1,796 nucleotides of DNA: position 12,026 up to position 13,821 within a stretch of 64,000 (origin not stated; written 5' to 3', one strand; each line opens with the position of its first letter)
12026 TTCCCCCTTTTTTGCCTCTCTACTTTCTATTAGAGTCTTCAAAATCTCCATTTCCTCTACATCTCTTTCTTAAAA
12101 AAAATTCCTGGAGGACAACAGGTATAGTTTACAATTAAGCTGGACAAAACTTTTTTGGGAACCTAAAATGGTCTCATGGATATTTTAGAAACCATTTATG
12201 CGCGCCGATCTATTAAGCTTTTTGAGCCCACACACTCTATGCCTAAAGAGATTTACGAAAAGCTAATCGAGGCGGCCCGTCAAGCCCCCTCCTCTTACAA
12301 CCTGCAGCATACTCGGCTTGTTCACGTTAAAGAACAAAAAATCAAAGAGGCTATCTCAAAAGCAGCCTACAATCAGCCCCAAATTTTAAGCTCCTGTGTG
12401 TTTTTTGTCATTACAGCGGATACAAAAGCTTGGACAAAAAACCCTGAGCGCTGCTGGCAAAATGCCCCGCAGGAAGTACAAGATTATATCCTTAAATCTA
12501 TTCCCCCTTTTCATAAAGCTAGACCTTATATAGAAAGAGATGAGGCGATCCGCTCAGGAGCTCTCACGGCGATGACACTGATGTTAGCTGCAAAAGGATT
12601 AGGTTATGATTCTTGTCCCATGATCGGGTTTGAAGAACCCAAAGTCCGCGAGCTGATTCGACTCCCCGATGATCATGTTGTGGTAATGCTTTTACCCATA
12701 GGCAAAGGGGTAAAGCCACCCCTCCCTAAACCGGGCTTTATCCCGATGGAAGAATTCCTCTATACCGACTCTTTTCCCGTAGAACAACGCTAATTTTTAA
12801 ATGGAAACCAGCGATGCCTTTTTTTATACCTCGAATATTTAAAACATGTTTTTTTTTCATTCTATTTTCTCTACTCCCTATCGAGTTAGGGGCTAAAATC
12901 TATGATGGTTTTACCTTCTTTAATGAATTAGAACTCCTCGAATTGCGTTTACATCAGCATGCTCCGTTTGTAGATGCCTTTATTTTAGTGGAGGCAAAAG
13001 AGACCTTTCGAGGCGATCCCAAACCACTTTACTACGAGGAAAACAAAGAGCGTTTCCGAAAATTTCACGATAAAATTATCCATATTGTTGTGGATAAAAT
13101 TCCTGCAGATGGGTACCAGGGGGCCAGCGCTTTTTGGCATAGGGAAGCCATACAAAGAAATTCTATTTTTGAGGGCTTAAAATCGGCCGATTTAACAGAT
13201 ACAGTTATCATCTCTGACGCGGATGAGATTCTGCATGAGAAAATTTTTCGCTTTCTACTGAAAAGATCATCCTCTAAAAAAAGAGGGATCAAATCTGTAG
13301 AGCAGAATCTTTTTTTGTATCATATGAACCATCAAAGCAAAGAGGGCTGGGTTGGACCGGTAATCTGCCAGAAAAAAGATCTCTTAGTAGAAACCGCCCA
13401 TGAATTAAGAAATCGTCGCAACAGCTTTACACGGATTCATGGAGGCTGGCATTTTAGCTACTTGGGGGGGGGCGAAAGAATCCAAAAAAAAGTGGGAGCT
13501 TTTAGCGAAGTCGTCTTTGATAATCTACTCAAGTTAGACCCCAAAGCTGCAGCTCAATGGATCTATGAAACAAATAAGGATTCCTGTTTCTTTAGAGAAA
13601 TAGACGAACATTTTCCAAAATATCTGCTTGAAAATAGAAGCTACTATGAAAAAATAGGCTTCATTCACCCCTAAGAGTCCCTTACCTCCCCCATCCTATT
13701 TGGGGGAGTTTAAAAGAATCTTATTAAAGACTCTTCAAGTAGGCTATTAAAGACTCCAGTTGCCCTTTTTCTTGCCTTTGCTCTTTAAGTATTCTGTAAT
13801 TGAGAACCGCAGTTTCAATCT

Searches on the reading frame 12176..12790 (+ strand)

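Call 3: search_protein_families(library=pfam, proteins=[window:12176-12790:+], max_evalue=0.01)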
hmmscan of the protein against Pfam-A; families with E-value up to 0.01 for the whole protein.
window:12176-12790:+ (205 aa): 3 families
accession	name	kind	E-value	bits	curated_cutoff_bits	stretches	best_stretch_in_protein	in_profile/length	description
PF00881.29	Nitroreductase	-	8.1e-28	98.1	23.5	1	7-177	1-167/167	Nitroreductase family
PF14512.11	TM1586_NiRdase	-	9.4e-06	25.8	27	1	20-58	152-191/215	Putative TM nitroreductase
PF14544.11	DUF4443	-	0.0014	19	27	1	119-159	22-63/100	Domain of unknown function (DUF4443)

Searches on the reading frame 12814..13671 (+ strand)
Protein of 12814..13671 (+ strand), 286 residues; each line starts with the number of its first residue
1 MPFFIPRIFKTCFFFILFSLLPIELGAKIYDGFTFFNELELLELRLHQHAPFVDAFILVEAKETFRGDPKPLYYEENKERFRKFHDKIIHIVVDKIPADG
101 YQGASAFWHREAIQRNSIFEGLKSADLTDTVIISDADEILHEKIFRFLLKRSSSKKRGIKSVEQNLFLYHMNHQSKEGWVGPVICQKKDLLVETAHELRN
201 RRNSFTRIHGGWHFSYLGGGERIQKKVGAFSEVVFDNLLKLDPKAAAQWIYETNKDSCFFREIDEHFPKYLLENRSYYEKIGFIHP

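Call 3: search_protein_families(library=pfam, proteins=[window:12814-13671:+], max_evalue=0.01)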
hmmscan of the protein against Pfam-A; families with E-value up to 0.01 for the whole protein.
window:12814-13671:+ (286 aa): 1 family
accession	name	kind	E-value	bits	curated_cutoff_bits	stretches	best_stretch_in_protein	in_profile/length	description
PF04724.18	Glyco_transf_17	-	6.2e-24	85.1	26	1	27-216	73-255/348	Glycosyltransferase family 17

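Call 8: find_related_loci(query=window:12814-13671:+, collection=genome_contigs, flank=4000)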
Query window:12814-13671:+ (286 aa) in genome_contigs; peptide patterns used: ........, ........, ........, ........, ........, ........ (x = any residue, [..] = any of these).
141 stretches matched a pattern; 11 encode a relative of the query (tblastn E <= 1e-3); 11 distinct loci.
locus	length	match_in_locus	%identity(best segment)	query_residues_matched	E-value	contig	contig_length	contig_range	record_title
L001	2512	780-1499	92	47-286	4e-161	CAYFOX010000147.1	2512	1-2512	MAG TPA_asm: uncultured bacterium isolate ERP107066_co1_15 genome assembly, contig: NODE_77671_length_2512_cov_2.373626,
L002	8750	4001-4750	38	29-281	8e-41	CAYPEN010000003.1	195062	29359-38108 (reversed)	MAG TPA_asm: uncultured Gammaproteobacteria bacterium isolate SRP263991_co5_217 genome assembly, contig: NODE_108_length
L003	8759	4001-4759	38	16-280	7e-35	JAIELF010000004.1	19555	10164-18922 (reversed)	MAG: bacterium isolate co.spades.CONCOCT.1kb_032 c_000000000200, whole genome shotgun sequence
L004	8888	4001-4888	31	10-281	3e-34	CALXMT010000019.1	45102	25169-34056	MAG: uncultured Kiritimatiellaeota bacterium isolate BRZ_EK__bin27 genome assembly, contig: BRZ_EK__NODE_782_length_4510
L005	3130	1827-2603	30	23-276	5e-32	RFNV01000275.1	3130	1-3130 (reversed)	MAG: Proteobacteria bacterium isolate LLD_334 Lanier.contig86494.3130bp, whole genome shotgun sequence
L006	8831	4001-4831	37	16-284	4e-39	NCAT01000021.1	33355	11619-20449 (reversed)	MAG: Acidocella sp. 20-57-95 04302015_20_scaffold_222, whole genome shotgun sequence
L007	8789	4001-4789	31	30-270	2e-22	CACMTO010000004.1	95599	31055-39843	MAG: uncultured Pelagibacteraceae bacterium isolate AG-892-C18 genome assembly, contig: AG-892-C18_NODE_4, whole genome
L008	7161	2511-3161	32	29-231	1e-20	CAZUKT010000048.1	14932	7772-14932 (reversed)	MAG TPA_asm: uncultured Rubrivivax sp. isolate SRP272421_co1_281 genome assembly, contig: NODE_12007_length_14932_cov_4.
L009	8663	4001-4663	34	25-235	1e-19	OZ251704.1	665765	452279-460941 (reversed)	MAG: Candidatus Pelagibacterales bacterium isolate N-LaCa1-17jan24-C29 genome assembly, chromosome: 1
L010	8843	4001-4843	32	29-286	2e-33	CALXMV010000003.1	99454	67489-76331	MAG: uncultured Kiritimatiellaeota bacterium isolate BRZ_SL__bin71 genome assembly, contig: BRZ_SL__NODE_229_length_9945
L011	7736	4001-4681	33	20-231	3e-25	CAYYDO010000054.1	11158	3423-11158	MAG TPA_asm: uncultured Burkholderiaceae bacterium isolate SRP278252_co3_19 genome assembly, contig: NODE_11427_length_1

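Call 11: find_homologous_proteins(query=window:12814-13671:+)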
Query window:12814-13671:+ (286 aa): 1888 proteins with E <= 0.001 among 2510 candidates; the best 120 are listed.
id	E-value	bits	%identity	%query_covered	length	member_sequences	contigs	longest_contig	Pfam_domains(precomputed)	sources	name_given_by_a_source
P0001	4.5e-174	596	89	100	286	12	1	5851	PF04724.19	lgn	-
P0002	1.9e-109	384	64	98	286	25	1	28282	PF04724.19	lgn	-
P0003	1.1e-81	293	52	91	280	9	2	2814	PF04724.19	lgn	-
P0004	1.6e-81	292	51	91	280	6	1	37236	PF04724.19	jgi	jgi:beta-1,4-mannosyl-glycoprotein beta-1,4-N-acetylglucosaminyltransferase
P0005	4.3e-52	196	41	95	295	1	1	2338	PF04724.19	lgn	-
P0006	8.8e-51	191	42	94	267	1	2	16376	PF04724.19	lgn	-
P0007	1.2e-49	188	39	95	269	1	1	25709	PF04724.19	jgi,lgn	jgi:beta-1,4-mannosyl-glycoprotein beta-1,4-N-acetylglucosaminyltransferase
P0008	3.3e-49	186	43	88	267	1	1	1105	PF04724.19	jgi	-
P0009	3.9e-48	183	39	98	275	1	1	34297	PF04724.19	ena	-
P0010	4.4e-48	182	38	94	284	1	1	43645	PF04724.19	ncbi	-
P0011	1.4e-47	181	41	90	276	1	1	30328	PF04724.19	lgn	-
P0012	4.9e-47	179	39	96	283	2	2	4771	PF04724.19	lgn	-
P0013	6.7e-47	178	41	90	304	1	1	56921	PF04724.19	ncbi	-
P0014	7.3e-47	178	40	95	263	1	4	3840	PF04724.19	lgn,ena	-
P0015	7.4e-47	178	38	99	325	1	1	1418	PF04724.19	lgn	-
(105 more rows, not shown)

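Call 13: find_encoding_contigs(protein=P0001, flank=3000, max_places=4)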
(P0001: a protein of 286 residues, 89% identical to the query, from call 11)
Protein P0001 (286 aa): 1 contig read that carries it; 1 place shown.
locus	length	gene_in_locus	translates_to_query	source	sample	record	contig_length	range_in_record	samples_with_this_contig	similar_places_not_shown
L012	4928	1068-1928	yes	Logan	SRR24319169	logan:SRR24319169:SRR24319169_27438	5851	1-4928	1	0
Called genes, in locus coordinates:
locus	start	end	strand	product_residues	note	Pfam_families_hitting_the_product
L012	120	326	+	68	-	-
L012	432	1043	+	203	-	PF00881:Nitroreductase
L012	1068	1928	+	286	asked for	PF04724:Glyco_transf_17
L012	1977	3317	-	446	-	PF13393:tRNA-synt_His, PF00587:tRNA-synt_2b, PF03129:HGTP_anticodon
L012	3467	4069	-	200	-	-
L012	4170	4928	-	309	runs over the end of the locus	PF01435:Peptidase_M48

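Call 14: find_encoding_contigs(protein=P0002, flank=5000, max_places=4)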
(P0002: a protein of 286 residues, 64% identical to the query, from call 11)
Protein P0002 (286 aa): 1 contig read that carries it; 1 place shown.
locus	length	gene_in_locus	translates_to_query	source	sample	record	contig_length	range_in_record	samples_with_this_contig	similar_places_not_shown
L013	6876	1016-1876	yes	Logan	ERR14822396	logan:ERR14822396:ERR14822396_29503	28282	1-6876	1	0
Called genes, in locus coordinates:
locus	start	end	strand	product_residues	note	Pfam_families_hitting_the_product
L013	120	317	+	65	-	-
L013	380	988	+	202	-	PF00881:Nitroreductase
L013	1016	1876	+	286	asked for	PF04724:Glyco_transf_17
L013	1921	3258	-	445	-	PF13393:tRNA-synt_His, PF00587:tRNA-synt_2b, PF03129:HGTP_anticodon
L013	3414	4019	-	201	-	-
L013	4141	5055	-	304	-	PF01435:Peptidase_M48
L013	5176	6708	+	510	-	PF00772:DnaB, PF13481:AAA_25, PF03796:DnaB_C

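Call 15: find_encoding_contigs(protein=P0004, flank=5000, max_places=3)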
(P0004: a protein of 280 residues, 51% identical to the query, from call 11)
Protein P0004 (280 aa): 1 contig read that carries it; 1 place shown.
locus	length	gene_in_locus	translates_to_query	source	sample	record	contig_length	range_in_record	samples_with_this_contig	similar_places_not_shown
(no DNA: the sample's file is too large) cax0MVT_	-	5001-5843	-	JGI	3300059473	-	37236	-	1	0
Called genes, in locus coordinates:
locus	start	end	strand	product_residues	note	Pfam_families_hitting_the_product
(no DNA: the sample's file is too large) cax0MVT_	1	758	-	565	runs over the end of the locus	PF13589:HATPase_c_3, PF01119:DNA_mis_repair, PF08676:MutL_C (faint)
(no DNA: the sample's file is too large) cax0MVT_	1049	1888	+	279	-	-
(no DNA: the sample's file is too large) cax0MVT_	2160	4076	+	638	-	-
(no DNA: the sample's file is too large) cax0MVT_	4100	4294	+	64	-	-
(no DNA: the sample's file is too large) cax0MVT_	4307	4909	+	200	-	PF00881:Nitroreductase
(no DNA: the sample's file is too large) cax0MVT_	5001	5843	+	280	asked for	PF04724:Glyco_transf_17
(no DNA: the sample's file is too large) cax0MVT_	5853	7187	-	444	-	PF13393:tRNA-synt_His, PF00587:tRNA-synt_2b, PF03129:HGTP_anticodon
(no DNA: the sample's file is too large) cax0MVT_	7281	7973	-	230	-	-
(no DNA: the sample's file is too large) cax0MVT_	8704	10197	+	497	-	PF00772:DnaB, PF03796:DnaB_C, PF13481:AAA_25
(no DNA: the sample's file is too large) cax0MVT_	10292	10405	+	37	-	-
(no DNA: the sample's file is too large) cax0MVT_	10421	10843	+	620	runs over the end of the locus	PF01134:GIDA, PF07992:Pyr_redox_2 (weak), PF12831:FAD_oxidored, PF21680:GIDA_C_1st, PF13932:SAM_GIDA_C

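Call 16: find_encoding_contigs(protein=P0003, flank=3000, max_places=3)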
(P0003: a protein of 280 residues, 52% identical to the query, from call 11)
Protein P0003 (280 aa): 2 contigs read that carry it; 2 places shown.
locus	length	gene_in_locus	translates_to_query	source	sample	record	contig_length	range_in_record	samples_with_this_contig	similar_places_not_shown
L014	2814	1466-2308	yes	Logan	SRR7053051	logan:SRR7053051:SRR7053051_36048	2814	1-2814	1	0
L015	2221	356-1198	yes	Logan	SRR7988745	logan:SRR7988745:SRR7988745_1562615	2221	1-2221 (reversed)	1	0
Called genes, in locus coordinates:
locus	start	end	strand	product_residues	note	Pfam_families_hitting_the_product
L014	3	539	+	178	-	?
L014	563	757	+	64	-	-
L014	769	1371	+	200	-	PF00881:Nitroreductase, PF14512:TM1586_NiRdase (faint)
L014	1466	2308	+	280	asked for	PF04724:Glyco_transf_17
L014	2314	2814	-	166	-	?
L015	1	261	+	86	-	?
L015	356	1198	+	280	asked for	PF04724:Glyco_transf_17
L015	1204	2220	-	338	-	?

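Call 35: search_solved_structures(query=window:12814-13671:+, max_evalue=1, show_alignments=1)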
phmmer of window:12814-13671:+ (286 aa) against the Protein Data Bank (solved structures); distinct sequences matched with E-value up to 1: 3.
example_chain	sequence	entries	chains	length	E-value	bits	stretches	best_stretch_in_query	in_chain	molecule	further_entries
8th8_G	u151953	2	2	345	0.49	13.1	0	232-276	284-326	Kinase domain protein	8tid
2p6c_A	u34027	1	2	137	0.6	12.8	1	110-151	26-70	aq_2013 protein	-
27rq_A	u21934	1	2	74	0.7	12.6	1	220-271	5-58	De novo designed miniprotein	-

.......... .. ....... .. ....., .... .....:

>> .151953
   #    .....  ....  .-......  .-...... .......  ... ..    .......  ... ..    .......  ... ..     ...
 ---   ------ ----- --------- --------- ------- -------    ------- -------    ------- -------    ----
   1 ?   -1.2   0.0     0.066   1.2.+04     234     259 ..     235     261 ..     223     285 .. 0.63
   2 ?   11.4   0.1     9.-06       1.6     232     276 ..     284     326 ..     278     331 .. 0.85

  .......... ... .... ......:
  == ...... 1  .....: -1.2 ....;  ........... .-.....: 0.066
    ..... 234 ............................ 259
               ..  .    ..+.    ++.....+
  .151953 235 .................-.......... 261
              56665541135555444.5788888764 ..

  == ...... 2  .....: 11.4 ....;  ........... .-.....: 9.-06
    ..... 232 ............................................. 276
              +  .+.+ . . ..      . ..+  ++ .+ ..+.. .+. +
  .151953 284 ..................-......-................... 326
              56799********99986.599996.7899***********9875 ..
